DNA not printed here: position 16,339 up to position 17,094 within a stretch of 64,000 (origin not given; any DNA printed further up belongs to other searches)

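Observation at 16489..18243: Sigma-54 activator whose input domain is a catalytically dead ArsC/LMW-PTP fold, encoded next to an ars operon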

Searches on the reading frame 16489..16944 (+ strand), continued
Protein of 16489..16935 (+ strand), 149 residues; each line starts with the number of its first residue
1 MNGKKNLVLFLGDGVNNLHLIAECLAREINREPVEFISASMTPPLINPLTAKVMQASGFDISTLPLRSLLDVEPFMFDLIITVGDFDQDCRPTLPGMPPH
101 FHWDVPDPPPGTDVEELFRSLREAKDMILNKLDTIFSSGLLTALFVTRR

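Call 38: find_homologous_proteins(query=A2, max_evalue=1e-30)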
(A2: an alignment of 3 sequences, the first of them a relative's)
Query A2 (3 sequences) (588 aa, profile of the alignment): 8000 proteins with E <= 1e-30 among 8000 candidates; the best 120 are listed.
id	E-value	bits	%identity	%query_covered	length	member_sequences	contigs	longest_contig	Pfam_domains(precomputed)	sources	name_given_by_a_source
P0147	0.0e+0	1093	100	100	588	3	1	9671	PF13426.14,PF13188.14,PF00158.33,PF25601.2,PF02954.26,PF08448.17,PF01451.28,PF00989.32,PF14532.13,PF07728.21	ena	-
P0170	0.0e+0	1049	45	98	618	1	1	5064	PF13426.14,PF00158.33,PF25601.2,PF02954.26,PF01451.28,PF00004.36,PF00989.32,PF14532.13,PF07728.21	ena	-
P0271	6.5e-277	938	74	100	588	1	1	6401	PF13426.14,PF13188.14,PF00158.33,PF25601.2,PF02954.26,PF08448.17,PF01451.28,PF00989.32,PF14532.13,PF07728.21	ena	-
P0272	1.2e-270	917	68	99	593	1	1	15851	PF13426.14,PF13188.14,PF00158.33,PF25601.2,PF02954.26,PF08448.17,PF01451.28,PF00004.36,PF00989.32,PF14532.13,PF07728.21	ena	-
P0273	8.2e-265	898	67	99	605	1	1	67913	PF13426.14,PF13188.14,PF00158.33,PF25601.2,PF02954.26,PF08448.17,PF01451.28,PF00989.32,PF14532.13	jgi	-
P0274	7.3e-262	888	65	99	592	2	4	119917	PF13426.14,PF13188.14,PF00158.33,PF25601.2,PF02954.26,PF08448.17,PF01451.28,PF00989.32,PF14532.13,PF07728.21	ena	-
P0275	1.1e-261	888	65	98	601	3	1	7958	PF13426.14,PF13188.14,PF00158.33,PF25601.2,PF02954.26,PF08448.17,PF01451.28,PF00989.32,PF14532.13,PF07728.21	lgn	-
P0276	4.1e-261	886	66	99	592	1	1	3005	PF13426.14,PF13188.14,PF00158.33,PF25601.2,PF02954.26,PF08448.17,PF01451.28,PF00989.32,PF14532.13,PF07728.21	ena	-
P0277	1.5e-259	881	66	99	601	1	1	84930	PF13426.14,PF13188.14,PF00158.33,PF25601.2,PF02954.26,PF08448.17,PF01451.28,PF00989.32,PF14532.13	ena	-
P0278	9.0e-258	875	66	99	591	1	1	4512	PF13426.14,PF13188.14,PF00158.33,PF25601.2,PF02954.26,PF08448.17,PF01451.28,PF00989.32,PF14532.13,PF07728.21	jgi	-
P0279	3.5e-257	873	50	98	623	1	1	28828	PF13426.14,PF00158.33,PF25601.2,PF02954.26,PF08448.17,PF01451.28,PF00989.32,PF14532.13,PF07728.21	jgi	-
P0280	1.4e-255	867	63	98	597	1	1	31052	PF13426.14,PF13188.14,PF00158.33,PF25601.2,PF02954.26,PF08448.17,PF01451.28,PF00989.32,PF14532.13,PF07728.21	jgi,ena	-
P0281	2.4e-252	857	64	99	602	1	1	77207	PF13426.14,PF13188.14,PF00158.33,PF25601.2,PF02954.26,PF08448.17,PF01451.28,PF00989.32,PF14532.13,PF13191.13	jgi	-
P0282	6.8e-252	855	66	96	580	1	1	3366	PF13426.14,PF13188.14,PF00158.33,PF25601.2,PF02954.26,PF08448.17,PF01451.28,PF00989.32,PF14532.13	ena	-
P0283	2.7e-251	853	61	99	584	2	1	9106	PF13426.14,PF13188.14,PF00158.33,PF25601.2,PF08448.17,PF01451.28,PF00989.32,PF14532.13,PF07728.21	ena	-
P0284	1.4e-250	851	58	98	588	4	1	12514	PF13426.14,PF13188.14,PF00158.33,PF25601.2,PF02954.26,PF08448.17,PF01451.28,PF00004.36,PF00989.32,PF14532.13,PF07728.21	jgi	-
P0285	3.4e-250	850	58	98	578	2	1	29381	PF13426.14,PF00158.33,PF25601.2,PF02954.26,PF02796.22,PF08448.17,PF01451.28,PF00989.32,PF14532.13,PF07728.21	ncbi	-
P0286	1.3e-249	848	64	99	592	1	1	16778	PF13426.14,PF13188.14,PF00158.33,PF25601.2,PF02954.26,PF08448.17,PF01451.28,PF00989.32,PF14532.13,PF07728.21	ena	-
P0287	2.0e-249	847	58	98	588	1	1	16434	PF13426.14,PF13188.14,PF00158.33,PF25601.2,PF02954.26,PF08448.17,PF01451.28,PF00004.36,PF00989.32,PF14532.13,PF07728.21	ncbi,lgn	ncbi:MAG: sigma 54-interacting transcriptional regulator [Bacillota bacterium]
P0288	5.2e-249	846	50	99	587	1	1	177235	PF13426.14,PF00158.33,PF25601.2,PF02954.26,PF08448.17,PF01451.28,PF00004.36,PF00989.32,PF14532.13,PF07728.21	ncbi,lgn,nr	ncbi:MAG: sigma 54-interacting transcriptional regulator [Thermodesulfobacteriota bacterium]|nr:sigm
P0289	2.4e-248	844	49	99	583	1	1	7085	PF13426.14,PF00158.33,PF25601.2,PF08448.17,PF01451.28,PF00989.32,PF14532.13,PF07728.21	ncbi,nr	ncbi:MAG: PAS domain S-box protein [Proteobacteria bacterium]|nr:PAS domain S-box protein [Pseudomon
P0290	4.7e-248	843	61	98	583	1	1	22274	PF13426.14,PF13188.14,PF00158.33,PF25601.2,PF02954.26,PF08448.17,PF01451.28,PF00989.32,PF14532.13,PF07728.21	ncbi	-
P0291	8.5e-248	842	62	98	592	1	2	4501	PF13426.14,PF13188.14,PF00158.33,PF25601.2,PF02954.26,PF08448.17,PF01451.28,PF00989.32,PF14532.13,PF07728.21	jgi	-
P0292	1.2e-247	841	59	99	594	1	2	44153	PF13426.14,PF00158.33,PF25601.2,PF02954.26,PF08448.17,PF01451.28,PF00004.36,PF00989.32,PF14532.13,PF07728.21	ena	-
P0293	1.4e-247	841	57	98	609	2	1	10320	PF13426.14,PF13188.14,PF00158.33,PF25601.2,PF02954.26,PF08448.17,PF01451.28,PF00989.32,PF14532.13,PF07728.21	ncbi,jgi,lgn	-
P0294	1.6e-247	841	61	99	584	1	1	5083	PF13426.14,PF13188.14,PF00158.33,PF25601.2,PF02954.26,PF08448.17,PF01451.28,PF00989.32,PF14532.13,PF07728.21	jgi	-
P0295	2.2e-247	840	63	99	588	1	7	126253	PF13426.14,PF13188.14,PF00158.33,PF25601.2,PF02954.26,PF08448.17,PF01451.28,PF00989.32,PF14532.13,PF07728.21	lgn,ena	-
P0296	3.7e-247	840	56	99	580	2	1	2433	PF13426.14,PF13188.14,PF00158.33,PF25601.2,PF02954.26,PF08448.17,PF01451.28,PF00989.32,PF14532.13,PF07728.21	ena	-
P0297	4.9e-247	839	63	98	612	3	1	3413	PF13426.14,PF13188.14,PF00158.33,PF25601.2,PF08448.17,PF01451.28,PF00989.32,PF14532.13,PF07728.21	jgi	-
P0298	2.7e-246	837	61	99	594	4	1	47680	PF13426.14,PF13188.14,PF00158.33,PF25601.2,PF02954.26,PF08448.17,PF01451.28,PF00989.32,PF14532.13,PF07728.21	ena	-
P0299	3.6e-246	836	56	98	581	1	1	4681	PF13426.14,PF13188.14,PF00158.33,PF25601.2,PF02954.26,PF08448.17,PF01451.28,PF00989.32,PF14532.13,PF07728.21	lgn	-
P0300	2.9e-245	833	58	98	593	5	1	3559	PF13426.14,PF00158.33,PF25601.2,PF02954.26,PF02796.22,PF08448.17,PF01451.28,PF00989.32,PF14532.13,PF07728.21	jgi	jgi:PAS domain S-box-containing protein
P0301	3.5e-245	833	58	99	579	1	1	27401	PF13426.14,PF13188.14,PF00158.33,PF25601.2,PF02954.26,PF08448.17,PF01451.28,PF00989.32,PF14532.13,PF07728.21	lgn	-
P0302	8.7e-245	832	60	99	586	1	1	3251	PF13426.14,PF13188.14,PF00158.33,PF25601.2,PF02954.26,PF08448.17,PF01451.28,PF00989.32,PF14532.13,PF07728.21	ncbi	-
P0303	1.3e-244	831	58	99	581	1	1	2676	PF13426.14,PF00158.33,PF25601.2,PF02954.26,PF08448.17,PF01451.28,PF00989.32,PF14532.13,PF07728.21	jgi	jgi:thioredoxin type arsenate reductase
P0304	1.7e-244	831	58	99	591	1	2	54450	PF13426.14,PF13188.14,PF00158.33,PF25601.2,PF02954.26,PF08448.17,PF01451.28,PF00989.32,PF14532.13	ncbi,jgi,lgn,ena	-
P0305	1.7e-244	831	61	99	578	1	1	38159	PF13426.14,PF13188.14,PF00158.33,PF25601.2,PF02954.26,PF08448.17,PF01451.28,PF00989.32,PF14532.13,PF07728.21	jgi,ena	-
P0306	2.3e-244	830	59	98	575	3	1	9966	PF13426.14,PF13188.14,PF00158.33,PF25601.2,PF02954.26,PF08448.17,PF01451.28,PF00989.32,PF14532.13,PF07728.21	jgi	jgi:thioredoxin type arsenate reductase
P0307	2.3e-244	830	59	99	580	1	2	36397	PF13426.14,PF13188.14,PF00158.33,PF25601.2,PF02954.26,PF08448.17,PF01451.28,PF00989.32,PF14532.13,PF07728.21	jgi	-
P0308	5.4e-244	829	50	99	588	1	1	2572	PF13426.14,PF00158.33,PF25601.2,PF02954.26,PF08448.17,PF01451.28,PF00989.32,PF14532.13,PF07728.21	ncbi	ncbi:MAG: sigma 54-interacting transcriptional regulator [Thermodesulfobacteriota bacterium]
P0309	2.1e-243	827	60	99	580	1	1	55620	PF13426.14,PF13188.14,PF00158.33,PF25601.2,PF02954.26,PF08448.17,PF01451.28,PF00989.32,PF14532.13,PF07728.21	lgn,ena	-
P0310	2.5e-243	827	58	99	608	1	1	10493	PF13426.14,PF13188.14,PF00158.33,PF25601.2,PF02954.26,PF08448.17,PF01451.28,PF00004.36,PF00989.32,PF14532.13,PF07728.21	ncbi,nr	ncbi:MAG: sigma 54-interacting transcriptional regulator [Planctomycetes bacterium]|nr:sigma 54-inte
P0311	2.7e-243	827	58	99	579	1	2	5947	PF13426.14,PF13188.14,PF00158.33,PF25601.2,PF02954.26,PF08448.17,PF01451.28,PF00989.32,PF14532.13,PF07728.21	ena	-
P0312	3.2e-243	827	62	99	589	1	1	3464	PF13426.14,PF13188.14,PF00158.33,PF25601.2,PF02954.26,PF08448.17,PF01451.28,PF00989.32,PF14532.13,PF07728.21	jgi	jgi:sigma-54 dependent transcriptional regulator, acetoin dehydrogenase operon transcriptional activ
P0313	4.8e-243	826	48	98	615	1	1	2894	PF13426.14,PF13188.14,PF00158.33,PF25601.2,PF02954.26,PF08448.17,PF01451.28,PF00004.36,PF00989.32,PF14532.13,PF07728.21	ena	-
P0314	4.9e-243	826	46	99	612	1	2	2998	PF13426.14,PF00158.33,PF25601.2,PF02954.26,PF08448.17,PF01451.28,PF00004.36,PF00989.32,PF14532.13,PF07728.21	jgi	-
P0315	5.6e-243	826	48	99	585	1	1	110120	PF13426.14,PF00158.33,PF25601.2,PF02954.26,PF08448.17,PF01451.28,PF00989.32,PF14532.13,PF07728.21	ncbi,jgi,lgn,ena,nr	ncbi:MAG: sigma 54-interacting transcriptional regulator [Proteobacteria bacterium]|nr:sigma 54-inte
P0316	6.8e-243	826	58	98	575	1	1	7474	PF13426.14,PF13188.14,PF00158.33,PF25601.2,PF02954.26,PF08448.17,PF01451.28,PF00989.32,PF14532.13,PF07728.21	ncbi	ncbi:sigma 54-interacting transcriptional regulator [Verrucomicrobiota bacterium]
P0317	8.6e-243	825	49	99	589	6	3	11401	PF13426.14,PF00158.33,PF25601.2,PF02954.26,PF01451.28,PF00989.32,PF14532.13,PF07728.21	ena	-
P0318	9.3e-243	825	49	98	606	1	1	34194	PF13426.14,PF13188.14,PF00158.33,PF25601.2,PF02954.26,PF08448.17,PF01451.28,PF00004.36,PF00989.32,PF14532.13,PF07728.21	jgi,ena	-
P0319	1.4e-242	825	48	98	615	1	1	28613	PF13426.14,PF13188.14,PF00158.33,PF25601.2,PF02954.26,PF08448.17,PF01451.28,PF00989.32,PF14532.13,PF07728.21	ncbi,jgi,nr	ncbi:MAG: sigma 54-interacting transcriptional regulator [Deltaproteobacteria bacterium]|nr:sigma 54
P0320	1.5e-242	824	61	96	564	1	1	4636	PF13426.14,PF13188.14,PF00158.33,PF25601.2,PF02954.26,PF08448.17,PF01451.28,PF00004.36,PF00989.32,PF14532.13,PF07728.21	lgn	-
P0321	1.8e-242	824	50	99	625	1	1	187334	PF13426.14,PF13188.14,PF00158.33,PF25601.2,PF02954.26,PF08448.17,PF01451.28,PF00989.32,PF14532.13,PF07728.21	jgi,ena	-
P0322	1.9e-242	824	61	98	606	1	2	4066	PF13426.14,PF13188.14,PF00158.33,PF25601.2,PF02954.26,PF08448.17,PF01451.28,PF00989.32,PF14532.13,PF07728.21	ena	-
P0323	2.3e-242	824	50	99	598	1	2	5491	PF13426.14,PF00158.33,PF25601.2,PF02954.26,PF01451.28,PF00989.32,PF14532.13,PF07728.21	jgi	jgi:thioredoxin type arsenate reductase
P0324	4.6e-242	823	60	99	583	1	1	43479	PF13426.14,PF13188.14,PF00158.33,PF25601.2,PF02954.26,PF08448.17,PF01451.28,PF00989.32,PF14532.13,PF07728.21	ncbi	-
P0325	6.8e-242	822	48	99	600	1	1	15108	PF13426.14,PF13188.14,PF00158.33,PF25601.2,PF02954.26,PF08448.17,PF01451.28,PF00004.36,PF00989.32,PF14532.13,PF07728.21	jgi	-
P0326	6.9e-242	822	57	99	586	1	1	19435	PF13426.14,PF13188.14,PF00158.33,PF25601.2,PF02954.26,PF08448.17,PF01451.28,PF00989.32,PF14532.13,PF07728.21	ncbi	-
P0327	8.7e-242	822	58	99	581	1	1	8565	PF13426.14,PF13188.14,PF00158.33,PF25601.2,PF02954.26,PF08448.17,PF01451.28,PF00989.32,PF14532.13,PF07728.21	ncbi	ncbi:MAG: sigma 54-interacting transcriptional regulator [bacterium]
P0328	9.3e-242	822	49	99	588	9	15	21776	PF13426.14,PF00158.33,PF25601.2,PF02954.26,PF08448.17,PF01451.28,PF00989.32,PF14532.13,PF07728.21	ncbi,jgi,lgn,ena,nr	ncbi:MAG: sigma 54-interacting transcriptional regulator [Thermodesulfobacteriota bacterium]|nr:sigm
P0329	1.4e-241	821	58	99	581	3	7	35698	PF13426.14,PF13188.14,PF00158.33,PF25601.2,PF02954.26,PF08448.17,PF01451.28,PF00989.32,PF14532.13,PF07728.21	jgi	-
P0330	2.3e-241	821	51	98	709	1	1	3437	PF13426.14,PF13188.14,PF13384.13,PF13518.13,PF02796.22,PF01451.28,PF00004.36,PF14532.13,PF07728.21,PF12728.14,PF13309.13,PF00158.33,PF13551.13,PF25601.2,PF02954.26,PF08448.17,PF00989.32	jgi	-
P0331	2.6e-241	820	61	99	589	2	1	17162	PF13426.14,PF13188.14,PF00158.33,PF25601.2,PF02954.26,PF08448.17,PF01451.28,PF00989.32,PF14532.13,PF07728.21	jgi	jgi:PAS domain S-box-containing protein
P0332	2.7e-241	820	49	98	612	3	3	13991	PF13426.14,PF13188.14,PF00158.33,PF25601.2,PF02954.26,PF08448.17,PF01451.28,PF00004.36,PF00989.32,PF14532.13,PF07728.21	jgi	jgi:PAS domain S-box-containing protein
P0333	4.1e-241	820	57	99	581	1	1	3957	PF13426.14,PF13188.14,PF00158.33,PF25601.2,PF02954.26,PF08448.17,PF01451.28,PF00989.32,PF14532.13,PF07728.21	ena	-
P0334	6.4e-241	819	59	98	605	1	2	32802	PF13426.14,PF00158.33,PF25601.2,PF02954.26,PF08448.17,PF01451.28,PF00989.32,PF14532.13,PF07728.21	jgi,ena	-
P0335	1.1e-240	818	50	98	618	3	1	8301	PF13426.14,PF13188.14,PF00158.33,PF25601.2,PF02954.26,PF08448.17,PF01451.28,PF00004.36,PF00989.32,PF14532.13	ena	-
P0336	1.5e-240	818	49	99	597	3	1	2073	PF13426.14,PF00158.33,PF25601.2,PF02954.26,PF01451.28,PF00989.32,PF14532.13,PF07728.21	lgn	-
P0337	1.6e-240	818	52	98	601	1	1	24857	PF13426.14,PF13188.14,PF00158.33,PF25601.2,PF02954.26,PF08448.17,PF01451.28,PF00989.32,PF14532.13,PF07728.21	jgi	jgi:PAS domain S-box-containing protein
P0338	2.0e-240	817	49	98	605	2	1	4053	PF13426.14,PF13188.14,PF00158.33,PF25601.2,PF02954.26,PF08448.17,PF01451.28,PF00989.32,PF14532.13,PF07728.21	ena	-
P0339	2.0e-240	817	57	99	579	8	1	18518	PF13426.14,PF13188.14,PF00158.33,PF25601.2,PF02954.26,PF08448.17,PF01451.28,PF00989.32,PF14532.13,PF07728.21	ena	-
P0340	2.5e-240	817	61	98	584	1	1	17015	PF13426.14,PF13188.14,PF01451.28,PF14532.13,PF07728.21,PF13191.13,PF00158.33,PF13551.13,PF25601.2,PF02954.26,PF08448.17,PF00989.32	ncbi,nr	ncbi:MAG: sigma 54-interacting transcriptional regulator [Lentisphaerae bacterium]|nr:sigma 54-inter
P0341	2.7e-240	817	61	99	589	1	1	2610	PF13426.14,PF13188.14,PF00158.33,PF25601.2,PF02954.26,PF08448.17,PF01451.28,PF00989.32,PF14532.13,PF07728.21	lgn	-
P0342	2.8e-240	817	56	98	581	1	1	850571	PF13426.14,PF13188.14,PF00158.33,PF25601.2,PF02954.26,PF08448.17,PF01451.28,PF00989.32,PF14532.13,PF07728.21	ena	-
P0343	3.5e-240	817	58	99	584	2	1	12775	PF13426.14,PF13188.14,PF00158.33,PF25601.2,PF08448.17,PF01451.28,PF00989.32,PF14532.13,PF07728.21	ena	-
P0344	5.8e-240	816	61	96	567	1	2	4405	PF13426.14,PF13188.14,PF00158.33,PF25601.2,PF02954.26,PF08448.17,PF01451.28,PF00989.32,PF14532.13,PF07728.21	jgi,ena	-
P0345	6.0e-240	816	62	97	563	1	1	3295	PF13426.14,PF13188.14,PF00158.33,PF25601.2,PF02954.26,PF08448.17,PF01451.28,PF00989.32,PF14532.13,PF07728.21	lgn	-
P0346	7.0e-240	816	59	98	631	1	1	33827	PF13426.14,PF13188.14,PF00158.33,PF25601.2,PF02954.26,PF08448.17,PF01451.28,PF00989.32,PF14532.13,PF07728.21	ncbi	-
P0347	8.1e-240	815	59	98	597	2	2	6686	PF13426.14,PF00158.33,PF25601.2,PF02954.26,PF08448.17,PF01451.28,PF00989.32,PF14532.13,PF07728.21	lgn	-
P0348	1.4e-239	815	48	98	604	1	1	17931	PF13426.14,PF13188.14,PF00158.33,PF25601.2,PF02954.26,PF08448.17,PF01451.28,PF00004.36,PF00989.32,PF14532.13,PF07728.21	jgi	jgi:PAS domain S-box-containing protein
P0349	1.8e-239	814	47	99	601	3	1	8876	PF13426.14,PF13188.14,PF00158.33,PF25601.2,PF02954.26,PF08448.17,PF01451.28,PF00004.36,PF00989.32,PF14532.13,PF07728.21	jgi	jgi:PAS domain S-box-containing protein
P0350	1.9e-239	814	48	99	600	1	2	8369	PF13426.14,PF13188.14,PF00158.33,PF25601.2,PF02954.26,PF08448.17,PF01451.28,PF00004.36,PF00989.32,PF14532.13,PF07728.21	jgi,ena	-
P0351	2.8e-239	814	50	99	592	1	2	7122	PF13426.14,PF00158.33,PF25601.2,PF02954.26,PF01451.28,PF00989.32,PF14532.13,PF07728.21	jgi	jgi:PAS domain S-box-containing protein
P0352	3.0e-239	814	60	98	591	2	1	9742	PF13426.14,PF00158.33,PF25601.2,PF02954.26,PF08448.17,PF01451.28,PF00989.32,PF14532.13,PF07728.21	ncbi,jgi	jgi:PAS domain S-box-containing protein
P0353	3.1e-239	814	60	96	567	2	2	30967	PF13426.14,PF13188.14,PF00158.33,PF25601.2,PF02954.26,PF08448.17,PF01451.28,PF00989.32,PF14532.13,PF07728.21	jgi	-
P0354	3.7e-239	813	60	99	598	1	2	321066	PF13426.14,PF13188.14,PF00158.33,PF25601.2,PF02954.26,PF08448.17,PF01451.28,PF00989.32,PF14532.13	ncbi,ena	-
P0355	4.8e-239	813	51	99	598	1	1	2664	PF13426.14,PF00158.33,PF25601.2,PF02954.26,PF08448.17,PF01451.28,PF00989.32,PF14532.13,PF07728.21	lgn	-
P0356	1.1e-238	812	56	99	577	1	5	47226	PF13426.14,PF00158.33,PF25601.2,PF02954.26,PF08448.17,PF01451.28,PF00989.32,PF14532.13,PF07728.21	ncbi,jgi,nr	ncbi:PAS domain S-box protein [Candidatus Poribacteria bacterium]|nr:PAS domain S-box protein [Candi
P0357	1.2e-238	812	60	96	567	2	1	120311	PF13426.14,PF00158.33,PF25601.2,PF02954.26,PF08448.17,PF01451.28,PF00989.32,PF14532.13,PF07728.21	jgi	-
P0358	1.4e-238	811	51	99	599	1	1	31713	PF13426.14,PF00158.33,PF25601.2,PF02954.26,PF01451.28,PF00989.32,PF14532.13,PF07728.21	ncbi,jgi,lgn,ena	-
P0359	1.7e-238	811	47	99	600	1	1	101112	PF13426.14,PF13188.14,PF00158.33,PF25601.2,PF02954.26,PF08448.17,PF01451.28,PF00004.36,PF00989.32,PF14532.13,PF07728.21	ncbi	-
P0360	1.8e-238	811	58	98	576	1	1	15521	PF13426.14,PF13188.14,PF00158.33,PF25601.2,PF02954.26,PF08448.17,PF01451.28,PF00989.32,PF14532.13,PF07728.21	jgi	jgi:PAS domain S-box-containing protein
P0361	2.0e-238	811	67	89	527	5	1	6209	PF13426.14,PF13188.14,PF00158.33,PF25601.2,PF08448.17,PF01451.28,PF00989.32,PF14532.13,PF07728.21,PF13191.13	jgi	-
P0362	2.1e-238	811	45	98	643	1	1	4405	PF13426.14,PF13188.14,PF00158.33,PF25601.2,PF02954.26,PF08448.17,PF01451.28,PF00989.32,PF14532.13,PF07728.21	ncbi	-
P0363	2.3e-238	811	61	96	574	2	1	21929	PF13426.14,PF13188.14,PF00158.33,PF25601.2,PF02954.26,PF08448.17,PF01451.28,PF00989.32,PF14532.13,PF07728.21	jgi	jgi:PAS domain S-box-containing protein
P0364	2.8e-238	810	59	96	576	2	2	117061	PF13426.14,PF13188.14,PF00158.33,PF25601.2,PF02954.26,PF08448.17,PF01451.28,PF00989.32,PF14532.13,PF07728.21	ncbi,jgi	jgi:PAS domain S-box-containing protein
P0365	3.0e-238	810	60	98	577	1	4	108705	PF13426.14,PF13188.14,PF00158.33,PF25601.2,PF02954.26,PF08448.17,PF01451.28,PF00989.32,PF14532.13,PF07728.21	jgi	-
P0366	4.5e-238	810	48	99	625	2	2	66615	PF13426.14,PF13188.14,PF01451.28,PF00004.36,PF14532.13,PF07728.21,PF00158.33,PF25601.2,PF02954.26,PF08448.17,PF00989.32,PF01078.28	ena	-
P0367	7.2e-238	809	45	98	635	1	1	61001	PF13426.14,PF00158.33,PF25601.2,PF02954.26,PF01451.28,PF00989.32,PF14532.13,PF07728.21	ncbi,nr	ncbi:MAG: PAS domain S-box protein [Proteobacteria bacterium]|nr:PAS domain S-box protein [Pseudomon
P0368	7.5e-238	809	61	99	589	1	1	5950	PF13426.14,PF00158.33,PF25601.2,PF02954.26,PF08448.17,PF01451.28,PF00989.32,PF14532.13,PF07728.21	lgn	-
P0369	7.6e-238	809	50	98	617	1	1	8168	PF13426.14,PF00158.33,PF25601.2,PF02954.26,PF08448.17,PF01451.28,PF00989.32,PF14532.13,PF07728.21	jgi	-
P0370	1.4e-237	808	59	96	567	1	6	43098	PF13426.14,PF00158.33,PF25601.2,PF02954.26,PF08448.17,PF01451.28,PF00989.32,PF14532.13,PF07728.21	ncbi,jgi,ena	-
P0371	1.7e-237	808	50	98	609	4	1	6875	PF13426.14,PF00158.33,PF25601.2,PF02954.26,PF02796.22,PF01451.28,PF00004.36,PF00989.32,PF14532.13,PF07728.21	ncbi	ncbi:MAG: sigma 54-interacting transcriptional regulator [Planctomycetota bacterium]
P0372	1.7e-237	808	48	99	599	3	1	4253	PF13426.14,PF00158.33,PF25601.2,PF02954.26,PF01451.28,PF00989.32,PF14532.13,PF07728.21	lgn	-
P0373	2.9e-237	807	60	96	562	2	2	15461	PF13426.14,PF13188.14,PF00158.33,PF25601.2,PF02954.26,PF08448.17,PF01451.28,PF00989.32,PF14532.13,PF07728.21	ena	-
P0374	3.6e-237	807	57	98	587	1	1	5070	PF13426.14,PF13188.14,PF00158.33,PF25601.2,PF02954.26,PF08448.17,PF01451.28,PF00989.32,PF14532.13,PF07728.21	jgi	jgi:sigma-54 dependent transcriptional regulator, acetoin dehydrogenase operon transcriptional activ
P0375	3.9e-237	807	48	98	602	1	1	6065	PF13426.14,PF00158.33,PF25601.2,PF02954.26,PF08448.17,PF01451.28,PF00004.36,PF00989.32,PF14532.13,PF07728.21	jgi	-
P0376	4.2e-237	806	62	96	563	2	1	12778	PF13426.14,PF13188.14,PF00158.33,PF25601.2,PF02954.26,PF08448.17,PF01451.28,PF00989.32,PF14532.13,PF07728.21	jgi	-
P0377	4.8e-237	806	56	96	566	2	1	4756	PF13426.14,PF13188.14,PF00158.33,PF25601.2,PF02954.26,PF08448.17,PF01451.28,PF00989.32,PF14532.13,PF07728.21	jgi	jgi:PAS domain S-box-containing protein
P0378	5.7e-237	806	59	96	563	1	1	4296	PF13426.14,PF13188.14,PF00158.33,PF25601.2,PF02954.26,PF08448.17,PF01451.28,PF00989.32,PF14532.13,PF07728.21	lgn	-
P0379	5.7e-237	806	59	99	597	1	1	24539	PF13426.14,PF00158.33,PF25601.2,PF02954.26,PF08448.17,PF01451.28,PF00989.32,PF14532.13,PF07728.21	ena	-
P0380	6.3e-237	806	59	98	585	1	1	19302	PF13426.14,PF13188.14,PF00158.33,PF25601.2,PF02954.26,PF08448.17,PF01451.28,PF00989.32,PF14532.13,PF07728.21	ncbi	-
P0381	6.5e-237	806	60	96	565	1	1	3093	PF13426.14,PF13188.14,PF00158.33,PF25601.2,PF02954.26,PF08448.17,PF01451.28,PF00989.32,PF14532.13,PF07728.21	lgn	-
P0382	8.1e-237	806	62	96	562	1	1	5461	PF13426.14,PF13188.14,PF00158.33,PF25601.2,PF02954.26,PF08448.17,PF01451.28,PF00989.32,PF14532.13,PF07728.21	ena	-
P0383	1.0e-236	805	59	98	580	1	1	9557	PF13426.14,PF13188.14,PF01451.28,PF00004.36,PF14532.13,PF07728.21,PF13191.13,PF00158.33,PF25601.2,PF02954.26,PF08448.17,PF00989.32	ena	-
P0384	1.4e-236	805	59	96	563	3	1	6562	PF13426.14,PF13188.14,PF00158.33,PF25601.2,PF02954.26,PF08448.17,PF01451.28,PF00989.32,PF14532.13,PF07728.21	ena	-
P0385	1.5e-236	805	46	98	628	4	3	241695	PF13426.14,PF13188.14,PF01451.28,PF00004.36,PF14532.13,PF07728.21,PF12860.14,PF00158.33,PF25601.2,PF02954.26,PF08448.17,PF00989.32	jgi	-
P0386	2.3e-236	804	58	99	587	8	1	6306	PF13426.14,PF13188.14,PF00158.33,PF25601.2,PF02954.26,PF08448.17,PF01451.28,PF00989.32,PF14532.13,PF07728.21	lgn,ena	-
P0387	2.8e-236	804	61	98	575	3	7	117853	PF13426.14,PF13188.14,PF00158.33,PF25601.2,PF02954.26,PF08448.17,PF01451.28,PF00004.36,PF00989.32,PF14532.13,PF07728.21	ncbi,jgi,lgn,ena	-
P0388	3.4e-236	803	59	98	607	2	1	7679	PF13426.14,PF13188.14,PF00158.33,PF25601.2,PF02954.26,PF08448.17,PF01451.28,PF00989.32,PF14532.13,PF07728.21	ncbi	ncbi:MAG: sigma 54-interacting transcriptional regulator [Planctomycetota bacterium]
